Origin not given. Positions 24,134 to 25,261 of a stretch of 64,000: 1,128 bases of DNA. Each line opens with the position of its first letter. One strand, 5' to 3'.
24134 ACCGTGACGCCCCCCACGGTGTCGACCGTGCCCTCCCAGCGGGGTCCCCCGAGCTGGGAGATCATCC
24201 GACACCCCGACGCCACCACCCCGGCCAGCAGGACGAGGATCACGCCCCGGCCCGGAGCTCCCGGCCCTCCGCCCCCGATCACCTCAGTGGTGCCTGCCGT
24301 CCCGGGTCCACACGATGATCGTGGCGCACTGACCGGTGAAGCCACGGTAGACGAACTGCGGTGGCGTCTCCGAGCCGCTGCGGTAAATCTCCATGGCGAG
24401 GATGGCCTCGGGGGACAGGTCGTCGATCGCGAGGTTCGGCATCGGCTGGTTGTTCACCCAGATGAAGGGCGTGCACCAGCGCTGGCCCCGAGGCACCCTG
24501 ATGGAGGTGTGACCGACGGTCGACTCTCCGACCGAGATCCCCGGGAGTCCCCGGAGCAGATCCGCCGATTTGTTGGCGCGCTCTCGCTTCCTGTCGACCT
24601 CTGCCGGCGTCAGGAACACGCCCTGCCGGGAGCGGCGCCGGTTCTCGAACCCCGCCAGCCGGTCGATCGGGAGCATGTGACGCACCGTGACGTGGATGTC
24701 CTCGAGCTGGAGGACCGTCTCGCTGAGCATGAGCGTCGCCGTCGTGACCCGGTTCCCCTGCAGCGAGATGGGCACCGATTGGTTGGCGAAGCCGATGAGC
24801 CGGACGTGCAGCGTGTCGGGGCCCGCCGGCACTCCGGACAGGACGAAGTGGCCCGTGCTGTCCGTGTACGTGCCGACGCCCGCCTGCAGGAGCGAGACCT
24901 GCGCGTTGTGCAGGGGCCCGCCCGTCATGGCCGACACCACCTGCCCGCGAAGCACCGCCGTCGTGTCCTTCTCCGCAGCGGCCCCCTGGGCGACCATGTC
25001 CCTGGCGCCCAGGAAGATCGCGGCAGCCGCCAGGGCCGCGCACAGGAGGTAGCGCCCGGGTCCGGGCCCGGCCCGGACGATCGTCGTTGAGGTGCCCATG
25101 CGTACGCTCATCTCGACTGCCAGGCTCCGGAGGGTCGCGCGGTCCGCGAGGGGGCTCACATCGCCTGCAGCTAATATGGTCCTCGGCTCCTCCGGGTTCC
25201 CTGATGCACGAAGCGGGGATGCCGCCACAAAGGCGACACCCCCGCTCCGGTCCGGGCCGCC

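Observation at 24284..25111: Barrel-less plug-only TonB-receptor-like proteins (two paralogs) flanking the SusCD array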

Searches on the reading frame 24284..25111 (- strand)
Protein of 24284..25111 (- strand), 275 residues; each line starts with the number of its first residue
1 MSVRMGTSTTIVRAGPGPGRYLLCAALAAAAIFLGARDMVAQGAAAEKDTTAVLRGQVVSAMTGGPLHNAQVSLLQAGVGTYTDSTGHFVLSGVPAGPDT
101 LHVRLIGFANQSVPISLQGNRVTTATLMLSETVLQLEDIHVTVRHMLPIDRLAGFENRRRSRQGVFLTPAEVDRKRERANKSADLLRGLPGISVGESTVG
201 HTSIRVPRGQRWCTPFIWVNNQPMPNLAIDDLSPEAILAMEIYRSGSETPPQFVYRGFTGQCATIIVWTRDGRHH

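Call 4: search_protein_families(library=pfam, proteins=[window:24284-25111:-], max_evalue=1)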
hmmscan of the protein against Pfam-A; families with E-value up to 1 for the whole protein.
window:24284-25111:- (275 aa): 6 families
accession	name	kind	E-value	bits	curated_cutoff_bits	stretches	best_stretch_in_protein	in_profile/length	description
PF13715.12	CarbopepD_reg_2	-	5.3e-17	62.1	32.2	1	55-141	2-88/88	CarboxypepD_reg-like domain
PF13620.12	CarboxypepD_reg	-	1.1e-14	54.9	32.3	1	54-129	2-81/82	Carboxypeptidase regulatory-like domain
PF07715.20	Plug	-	0.0027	18.6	23.9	1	174-247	18-95/107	TonB-dependent Receptor Plug Domain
PF23591.1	CILP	-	0.04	14.4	27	1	49-106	2-57/90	Cartilage intermediate layer protein 1-like domain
PF09430.16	EMC7_beta-sandw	-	0.12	13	26.6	1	69-127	9-72/122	ER membrane protein complex subunit 7, beta-sandwich domain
PF25020.1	TTR_TEN1-4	-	0.13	12.6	27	1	49-123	4-79/86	Teneurin TTR-like domain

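Call 5: search_protein_families(library=ncbifam, proteins=[window:24284-25111:-], max_evalue=1)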
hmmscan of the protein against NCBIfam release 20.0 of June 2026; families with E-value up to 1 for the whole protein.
window:24284-25111:- (275 aa): 2 families
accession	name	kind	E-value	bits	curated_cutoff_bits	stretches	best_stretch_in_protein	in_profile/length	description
TIGR04056.1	OMP_RagA_SusC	subfamily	3.2e-08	32.4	368.25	1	54-142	3-84/981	SusC/RagA family TonB-linked outer membrane protein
NF052345.1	S_layer_anammox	exception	2.2e-07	28.6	1400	1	45-136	1306-1398/1596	Kustd1514 family S-layer glycoprotein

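Call 10: find_homologous_proteins(query=window:24284-25111:-)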
Query window:24284-25111:- (275 aa): 33 proteins with E <= 0.001 among 5776 candidates.
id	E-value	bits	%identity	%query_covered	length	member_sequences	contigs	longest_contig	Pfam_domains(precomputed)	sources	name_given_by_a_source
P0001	1.2e-170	584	95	100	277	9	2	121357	PF13715.13,PF13620.13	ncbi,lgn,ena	-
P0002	7.7e-144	496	93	83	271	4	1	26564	PF13715.13,PF13620.13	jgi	jgi:hypothetical protein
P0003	9.6e-130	450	87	81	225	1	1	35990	PF13715.13,PF13620.13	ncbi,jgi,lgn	-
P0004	1.1e-129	450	82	85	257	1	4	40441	PF13715.13,PF13620.13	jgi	jgi:hypothetical protein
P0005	1.2e-126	440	84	84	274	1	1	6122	PF13715.13,PF13620.13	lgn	-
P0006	4.5e-119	415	85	77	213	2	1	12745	PF13715.13,PF13620.13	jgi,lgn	-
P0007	4.8e-75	270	56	84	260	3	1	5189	PF13715.13,PF07715.21,PF13620.13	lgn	-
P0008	1.8e-65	239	50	83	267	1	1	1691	PF13715.13,PF07715.21,PF13620.13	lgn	-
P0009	1.2e-63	233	50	84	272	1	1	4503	PF13715.13,PF07715.21,PF13620.13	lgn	-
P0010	1.7e-63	233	47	92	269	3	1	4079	PF13715.13,PF07715.21,PF13620.13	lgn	-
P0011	2.6e-63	232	49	81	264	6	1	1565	PF13715.13,PF07715.21,PF13620.13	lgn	-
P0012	1.3e-61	226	50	84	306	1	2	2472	PF13715.13,PF07715.21,PF13620.13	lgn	-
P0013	1.4e-61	226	48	93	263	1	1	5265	PF13715.13,PF07715.21,PF13620.13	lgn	-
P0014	9.5e-60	220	47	85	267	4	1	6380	PF13715.13,PF07715.21,PF13620.13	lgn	-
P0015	2.3e-59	219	48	81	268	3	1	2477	PF13715.13,PF07715.21,PF13620.13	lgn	-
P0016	5.1e-59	218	46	95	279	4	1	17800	PF13715.13,PF07715.21,PF13620.13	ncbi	-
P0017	7.1e-59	217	46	96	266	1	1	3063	PF13715.13,PF07715.21,PF13620.13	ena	-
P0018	7.3e-59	217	46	84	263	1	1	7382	PF13715.13,PF07715.21,PF13620.13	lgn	-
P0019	3.0e-58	215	45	84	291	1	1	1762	PF13715.13,PF07715.21,PF13620.13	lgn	-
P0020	4.1e-58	215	47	85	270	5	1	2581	PF13715.13,PF07715.21,PF13620.13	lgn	-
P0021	4.6e-58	215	46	85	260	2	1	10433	PF13715.13,PF07715.21,PF13620.13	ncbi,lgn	-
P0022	1.2e-57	214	45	83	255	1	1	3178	PF13715.13,PF07715.21,PF13620.13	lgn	-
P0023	4.3e-57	212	44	92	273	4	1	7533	PF13715.13,PF07715.21,PF13620.13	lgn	-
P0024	1.3e-56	210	45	90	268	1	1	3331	PF13715.13,PF07715.21,PF13620.13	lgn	-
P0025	1.9e-56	209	48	85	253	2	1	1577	PF13715.13,PF07715.21,PF13620.13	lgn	-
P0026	4.1e-56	208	47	84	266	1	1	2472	PF13715.13,PF07715.21,PF13620.13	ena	-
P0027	8.5e-55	204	44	95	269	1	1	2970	PF13715.13,PF07715.21,PF13620.13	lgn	-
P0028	2.6e-54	203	46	83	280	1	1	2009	PF13715.13,PF07715.21,PF13620.13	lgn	-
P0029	5.9e-54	201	48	81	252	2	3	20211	PF13715.13,PF07715.21,PF13620.13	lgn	-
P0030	3.0e-48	183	44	82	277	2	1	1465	PF13715.13,PF13620.13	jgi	jgi:hypothetical protein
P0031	4.0e-46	176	45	81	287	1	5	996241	PF13715.13,PF13620.13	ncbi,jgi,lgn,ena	jgi:hypothetical protein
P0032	6.1e-32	129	37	84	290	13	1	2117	PF13715.13,PF07715.21,PF13620.13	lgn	-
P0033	3.1e-23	101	33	79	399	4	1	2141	PF13715.13,PF13620.13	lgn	-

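Call 14: find_encoding_contigs(protein=P0001, flank=10000, max_places=3)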
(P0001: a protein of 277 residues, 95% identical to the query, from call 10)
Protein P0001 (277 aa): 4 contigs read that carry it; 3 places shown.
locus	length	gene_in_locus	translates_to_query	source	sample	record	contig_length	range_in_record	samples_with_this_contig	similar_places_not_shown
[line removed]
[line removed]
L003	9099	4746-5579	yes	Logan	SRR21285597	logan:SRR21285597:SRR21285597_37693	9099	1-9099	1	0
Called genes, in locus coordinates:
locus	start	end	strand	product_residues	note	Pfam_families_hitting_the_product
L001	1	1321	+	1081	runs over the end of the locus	PF13620:CarboxypepD_reg, PF13715:CarbopepD_reg_2, PF07715:Plug, PF00593:TonB_dep_Rec_b-barrel, PF14905:OMP_b-brl_3 (faint)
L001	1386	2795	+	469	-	PF12771:SusD-like_2, PF12741:SusD-like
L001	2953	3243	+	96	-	-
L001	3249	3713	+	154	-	-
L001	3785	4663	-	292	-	PF13620:CarboxypepD_reg, PF13715:CarbopepD_reg_2, PF07715:Plug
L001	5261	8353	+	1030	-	PF08308:PEGA, PF13620:CarboxypepD_reg, PF13715:CarbopepD_reg_2, PF07715:Plug, PF00593:TonB_dep_Rec_b-barrel, PF14905:OMP_b-brl_3 (weak)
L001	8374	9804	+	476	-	-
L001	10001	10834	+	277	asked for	PF13620:CarboxypepD_reg, PF13715:CarbopepD_reg_2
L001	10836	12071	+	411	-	-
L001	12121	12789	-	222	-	PF13505:OMP_b-brl (weak)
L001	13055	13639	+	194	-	PF01288:HPPK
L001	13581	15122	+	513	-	PF26686:DUF8575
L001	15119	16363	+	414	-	PF13685:Fe-ADH_2, PF01761:DHQ_synthase, PF24621:DHQS_C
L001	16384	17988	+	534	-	PF00501:AMP-binding, PF13193:AMP-binding_C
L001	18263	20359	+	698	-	PF01936:NYN, PF12872:OST-HTH (weak)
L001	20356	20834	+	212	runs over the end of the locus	PF02245:Pur_DNA_glyco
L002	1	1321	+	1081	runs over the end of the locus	PF13620:CarboxypepD_reg, PF13715:CarbopepD_reg_2, PF07715:Plug, PF00593:TonB_dep_Rec_b-barrel, PF14905:OMP_b-brl_3 (faint)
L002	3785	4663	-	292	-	PF13620:CarboxypepD_reg, PF13715:CarbopepD_reg_2, PF07715:Plug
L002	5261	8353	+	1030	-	PF08308:PEGA, PF13620:CarboxypepD_reg, PF13715:CarbopepD_reg_2, PF07715:Plug, PF00593:TonB_dep_Rec_b-barrel, PF14905:OMP_b-brl_3 (weak)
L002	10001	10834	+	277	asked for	PF13620:CarboxypepD_reg, PF13715:CarbopepD_reg_2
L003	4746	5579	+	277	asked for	PF13620:CarboxypepD_reg, PF13715:CarbopepD_reg_2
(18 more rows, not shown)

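Call 15: find_encoding_contigs(protein=P0031, flank=10000, max_places=3)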
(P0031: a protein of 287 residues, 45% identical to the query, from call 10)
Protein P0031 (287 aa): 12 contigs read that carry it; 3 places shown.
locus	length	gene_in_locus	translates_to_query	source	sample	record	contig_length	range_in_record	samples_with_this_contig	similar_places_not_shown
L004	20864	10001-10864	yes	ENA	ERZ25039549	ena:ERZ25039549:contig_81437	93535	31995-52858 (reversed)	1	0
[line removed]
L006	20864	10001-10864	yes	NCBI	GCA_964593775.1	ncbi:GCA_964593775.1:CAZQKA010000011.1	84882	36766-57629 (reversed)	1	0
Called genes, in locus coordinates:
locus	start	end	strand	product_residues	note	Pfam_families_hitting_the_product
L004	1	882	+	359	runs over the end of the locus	-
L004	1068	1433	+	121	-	-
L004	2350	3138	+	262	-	PF03848:TehB (faint), PF05401:NodS, PF13489:Methyltransf_23, PF13847:Methyltransf_31 (weak), PF08241:Methyltransf_11, PF08242:Methyltransf_12, PF13649:Methyltransf_25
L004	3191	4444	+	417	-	PF07690:MFS_1, PF00083:Sugar_tr (faint), PF07690:MFS_1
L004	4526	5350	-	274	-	PF10502:Peptidase_S26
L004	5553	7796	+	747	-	PF26550:Tricorn_2nd (faint), PF00930:DPPIV_N (weak), PF07676:PD40 (weak), PF26549:Tricorn_N, PF20434:BD-FAE (faint), PF00326:Peptidase_S9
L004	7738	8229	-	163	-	PF04306:DUF456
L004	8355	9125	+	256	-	PF13620:CarboxypepD_reg, PF13715:CarbopepD_reg_2, PF07715:Plug (weak)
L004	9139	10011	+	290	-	PF13620:CarboxypepD_reg, PF13715:CarbopepD_reg_2, PF07715:Plug (weak)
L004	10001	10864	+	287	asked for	PF13620:CarboxypepD_reg, PF13715:CarbopepD_reg_2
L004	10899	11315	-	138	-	PF02566:OsmC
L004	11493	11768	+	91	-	-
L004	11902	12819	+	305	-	PF00892:EamA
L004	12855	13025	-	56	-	PF00939:Na_sulph_symp (weak)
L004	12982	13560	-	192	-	PF00939:Na_sulph_symp, PF03600:CitMHS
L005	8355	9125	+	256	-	PF13620:CarboxypepD_reg, PF13715:CarbopepD_reg_2, PF07715:Plug (weak)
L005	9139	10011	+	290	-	PF13620:CarboxypepD_reg, PF13715:CarbopepD_reg_2, PF07715:Plug (weak)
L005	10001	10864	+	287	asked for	PF13620:CarboxypepD_reg, PF13715:CarbopepD_reg_2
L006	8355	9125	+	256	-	PF13620:CarboxypepD_reg, PF13715:CarbopepD_reg_2, PF07715:Plug (weak)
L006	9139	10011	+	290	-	PF13620:CarboxypepD_reg, PF13715:CarbopepD_reg_2, PF07715:Plug (weak)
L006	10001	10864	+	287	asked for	PF13620:CarboxypepD_reg, PF13715:CarbopepD_reg_2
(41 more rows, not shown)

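Call 16: find_related_loci(query=A1, collection=genome_contigs, flank=6000)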
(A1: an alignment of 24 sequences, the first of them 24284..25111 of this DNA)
Query A1 (275 aa) in genome_contigs; peptide patterns used: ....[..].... (x = any residue, [..] = any of these).
101 stretches matched a pattern; 12 encode a relative of the query (tblastn E <= 1e-3); 12 distinct loci.
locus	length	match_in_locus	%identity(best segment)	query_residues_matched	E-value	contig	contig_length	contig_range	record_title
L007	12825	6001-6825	95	1-275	2e-168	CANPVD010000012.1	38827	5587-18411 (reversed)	MAG: uncultured bacterium isolate 3300026127_2 genome assembly, contig: 3300026127.a:Ga0209956_1000086, whole genome sho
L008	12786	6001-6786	78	13-275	6e-138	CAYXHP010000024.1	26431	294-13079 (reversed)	MAG TPA_asm: uncultured Gemmatimonadota bacterium isolate SRP185410_co1_303 genome assembly, contig: k141_1802271, whole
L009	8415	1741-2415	48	45-273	2e-68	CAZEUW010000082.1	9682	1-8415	MAG TPA_asm: uncultured Gemmatimonadota bacterium isolate SRP195330_co1_27 genome assembly, contig: NODE_6883_length_968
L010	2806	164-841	49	46-275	2e-68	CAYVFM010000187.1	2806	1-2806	MAG TPA_asm: uncultured Gemmatimonadota bacterium isolate binchicken_co207_48 genome assembly, contig: NODE_69587_length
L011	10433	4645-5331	46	41-273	5e-63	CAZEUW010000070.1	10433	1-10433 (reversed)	MAG TPA_asm: uncultured Gemmatimonadota bacterium isolate SRP195330_co1_27 genome assembly, contig: NODE_6064_length_104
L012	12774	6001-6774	46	13-273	1e-60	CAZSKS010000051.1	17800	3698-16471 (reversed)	MAG TPA_asm: uncultured Gemmatimonadota bacterium isolate SRP195330_co1_41 genome assembly, contig: NODE_2330_length_178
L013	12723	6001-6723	43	23-269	1e-59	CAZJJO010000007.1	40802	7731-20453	MAG TPA_asm: uncultured Gemmatimonadota bacterium isolate binchicken_co207_203 genome assembly, contig: NODE_605_length_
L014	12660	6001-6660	49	49-272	3e-59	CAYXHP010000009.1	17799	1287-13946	MAG TPA_asm: uncultured Gemmatimonadota bacterium isolate SRP185410_co1_303 genome assembly, contig: k141_1251747, whole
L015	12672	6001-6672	47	46-272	5e-56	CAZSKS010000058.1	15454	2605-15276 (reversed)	MAG TPA_asm: uncultured Gemmatimonadota bacterium isolate SRP195330_co1_41 genome assembly, contig: NODE_2985_length_154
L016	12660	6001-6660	44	49-272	8e-55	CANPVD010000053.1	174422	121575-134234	MAG: uncultured bacterium isolate 3300026127_2 genome assembly, contig: 3300026127.a:Ga0209956_1000009, whole genome sho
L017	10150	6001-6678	38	46-273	4e-48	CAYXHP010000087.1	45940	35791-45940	MAG TPA_asm: uncultured Gemmatimonadota bacterium isolate SRP185410_co1_303 genome assembly, contig: k141_290705, whole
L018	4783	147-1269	29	51-271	8e-31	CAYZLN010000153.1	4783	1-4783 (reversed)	MAG TPA_asm: uncultured Gemmatimonadota bacterium isolate binchicken_co207_240 genome assembly, contig: NODE_27438_lengt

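Call 18: predict_structure(alignment_id=A1)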
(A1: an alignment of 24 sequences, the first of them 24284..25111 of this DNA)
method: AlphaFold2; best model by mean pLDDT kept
length: 275 residues; sequences in the alignment: 24
mean_pLDDT: 80.8   pTM: 0.53
mean pLDDT of the five models: 80.8, 79.5, 79.1, 79.1, 77.4
residues with pLDDT >= 90: 132; 70-90: 66; 50-70: 53; < 50: 24
segments of 3 or more residues with pLDDT < 50: 1-4, 12-19, 38-40, 42-46
pLDDT, mean of each block of 10 residues (from residue 1): 48 47 56 54 52 91 92 95 95 91 89 87 87 58 59 85 94 96 96 90 91 92 91 95 92 80 91 59
secondary structure, 60 per line:
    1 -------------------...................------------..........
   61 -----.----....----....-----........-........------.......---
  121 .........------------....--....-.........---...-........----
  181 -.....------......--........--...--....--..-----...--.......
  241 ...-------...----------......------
elements in order: H20-38 E51-60 E71-74 E79-82 E88-95 E97-104 E111-117 E121-129 E142-145 H148-151 H153-161 E165-167 H169-176 H182-186 E193-198 E201-208 E211-213 E216-219 E237-243 E264-269

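Call 21: fold_search(model_id=the predicted structure, library=pdb)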
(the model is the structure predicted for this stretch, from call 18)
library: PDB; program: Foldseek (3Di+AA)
matches with E <= 10: 970; with E <= 0.001: 59
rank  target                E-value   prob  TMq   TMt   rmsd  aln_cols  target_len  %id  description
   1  2nsm                  1.2e-06  1.00  0.27  0.19   2.6        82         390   16  Crystal structure of the human carboxypeptidase N (Kininase I) catalytic domain (released 2007-04-24)
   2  8fia_A                1.8e-06  1.00  0.29  0.05   2.2        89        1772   28  The structure of fly Teneurin self assembly (released 2023-05-03)
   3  6hif_Y                2.4e-06  1.00  0.27  0.80   1.8        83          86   18  Kuenenia stuttgartiensis hydrazine dehydrogenase complex (released 2019-04-17)
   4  5aq0_B                8.5e-06  1.00  0.27  0.85   1.8        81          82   23  The structure of the Transthyretin-like domain of the first catalytic domain of the HUMAN Carboxypeptidase D (released 2016-09-28)
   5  8r50_A                8.5e-06  1.00  0.28  0.04   2.4        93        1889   29  Mouse teneurin-3 compact dimer - A1B1 isoform (released 2024-05-08)
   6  6fb3_A                8.5e-06  1.00  0.27  0.04   3.8        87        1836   26  Teneurin 2 Partial Extracellular Domain (released 2018-03-28)
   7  8r54_A                9.5e-06  1.00  0.27  0.04   4.8        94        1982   29  Mouse teneurin-3 non-compact subunit - A0B0 isoform (released 2024-05-08)
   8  3mn8_C                1.7e-05  1.00  0.26  0.19   2.2        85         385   15  Structure of Drosophila melanogaster carboxypeptidase D isoform 1B short (released 2010-07-28)
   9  7ban_A                1.8e-05  1.00  0.29  0.04   2.8        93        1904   22  human Teneurin4 Mut C2 (released 2022-01-12)
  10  7bam_A                1.8e-05  1.00  0.29  0.04   3.5        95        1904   21  human Teneurin4 WT C2 (released 2021-12-01)
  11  5aq0_A                2.5e-05  1.00  0.27  0.85   1.5        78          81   24  The structure of the Transthyretin-like domain of the first catalytic domain of the HUMAN Carboxypeptidase D (released 2016-09-28)
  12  3mn8_A                2.5e-05  1.00  0.26  0.19   2.2        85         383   15  Structure of Drosophila melanogaster carboxypeptidase D isoform 1B short (released 2010-07-28)
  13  3mn8_B                2.5e-05  1.00  0.27  0.20   2.5        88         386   15  Structure of Drosophila melanogaster carboxypeptidase D isoform 1B short (released 2010-07-28)
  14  3mn8_D                3.4e-05  1.00  0.27  0.19   2.2        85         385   15  Structure of Drosophila melanogaster carboxypeptidase D isoform 1B short (released 2010-07-28)
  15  9hfj                  4.8e-05  1.00  0.26  0.82   3.3        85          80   27  Crystal structure of the NTE domain of SusCdex (BT3090) dextran transporter (released 2025-11-26)
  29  6ytc_MODEL_1_A        1.7e-04  1.00  0.22  0.59   7.8        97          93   28  Solution NMR structure of the isolated NTE domain of BT1762-63 levan transporter (released 2020-07-08)
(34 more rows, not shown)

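Call 24: find_encoding_contigs(protein=P0016, flank=7000, max_places=1)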
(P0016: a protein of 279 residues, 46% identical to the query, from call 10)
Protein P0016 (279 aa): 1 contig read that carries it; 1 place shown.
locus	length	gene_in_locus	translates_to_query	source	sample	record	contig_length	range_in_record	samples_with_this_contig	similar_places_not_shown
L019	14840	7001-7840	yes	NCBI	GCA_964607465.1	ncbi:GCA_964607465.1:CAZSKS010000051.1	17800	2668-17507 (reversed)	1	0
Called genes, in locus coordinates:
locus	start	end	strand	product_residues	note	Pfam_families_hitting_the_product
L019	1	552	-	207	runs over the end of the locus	PF08044:DUF1707, PF09922:LiaF-like_C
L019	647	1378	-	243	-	PF10502:Peptidase_S26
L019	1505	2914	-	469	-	-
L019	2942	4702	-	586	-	PF07732:Cu-oxidase_3, PF00394:Cu-oxidase (weak), PF07731:Cu-oxidase_2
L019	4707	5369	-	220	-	-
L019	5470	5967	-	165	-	PF04306:DUF456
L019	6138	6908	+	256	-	PF13620:CarboxypepD_reg, PF13715:CarbopepD_reg_2, PF07715:Plug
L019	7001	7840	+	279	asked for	PF13620:CarboxypepD_reg, PF13715:CarbopepD_reg_2, PF07715:Plug (weak)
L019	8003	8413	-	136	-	PF02566:OsmC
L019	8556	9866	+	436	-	PF01566:Nramp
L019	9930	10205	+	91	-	-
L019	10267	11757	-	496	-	PF00939:Na_sulph_symp, PF03600:CitMHS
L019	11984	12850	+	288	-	PF12740:PETase (weak), PF01738:DLH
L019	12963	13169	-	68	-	-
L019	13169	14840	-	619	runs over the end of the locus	PF01011:PQQ, PF13360:PQQ_2, PF13570:Beta-prop_ACSF4 (faint), PF13360:PQQ_2, PF01011:PQQ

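Call 25: find_encoding_contigs(protein=P0029, flank=7000, max_places=1)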
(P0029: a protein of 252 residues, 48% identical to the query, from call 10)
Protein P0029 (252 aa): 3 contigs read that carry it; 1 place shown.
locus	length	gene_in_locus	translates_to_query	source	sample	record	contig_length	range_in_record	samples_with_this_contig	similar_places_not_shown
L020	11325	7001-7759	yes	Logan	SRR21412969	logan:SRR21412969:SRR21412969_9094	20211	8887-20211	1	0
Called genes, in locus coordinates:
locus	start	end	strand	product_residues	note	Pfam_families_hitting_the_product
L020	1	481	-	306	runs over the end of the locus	PF00582:Usp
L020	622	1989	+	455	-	PF00171:Aldedh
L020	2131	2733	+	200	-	PF00254:FKBP_C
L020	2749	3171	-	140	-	-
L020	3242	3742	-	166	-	PF02870:Methyltransf_1N (weak), PF01035:DNA_binding_1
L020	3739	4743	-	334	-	PF00561:Abhydrolase_1, PF12146:Hydrolase_4 (weak), PF12697:Abhydrolase_6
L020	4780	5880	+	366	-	PF00561:Abhydrolase_1, PF12146:Hydrolase_4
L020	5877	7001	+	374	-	PF02812:ELFV_dehydrog_N, PF00208:ELFV_dehydrog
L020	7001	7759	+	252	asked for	PF13620:CarboxypepD_reg, PF13715:CarbopepD_reg_2, PF07715:Plug (faint)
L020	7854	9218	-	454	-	-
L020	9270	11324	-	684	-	?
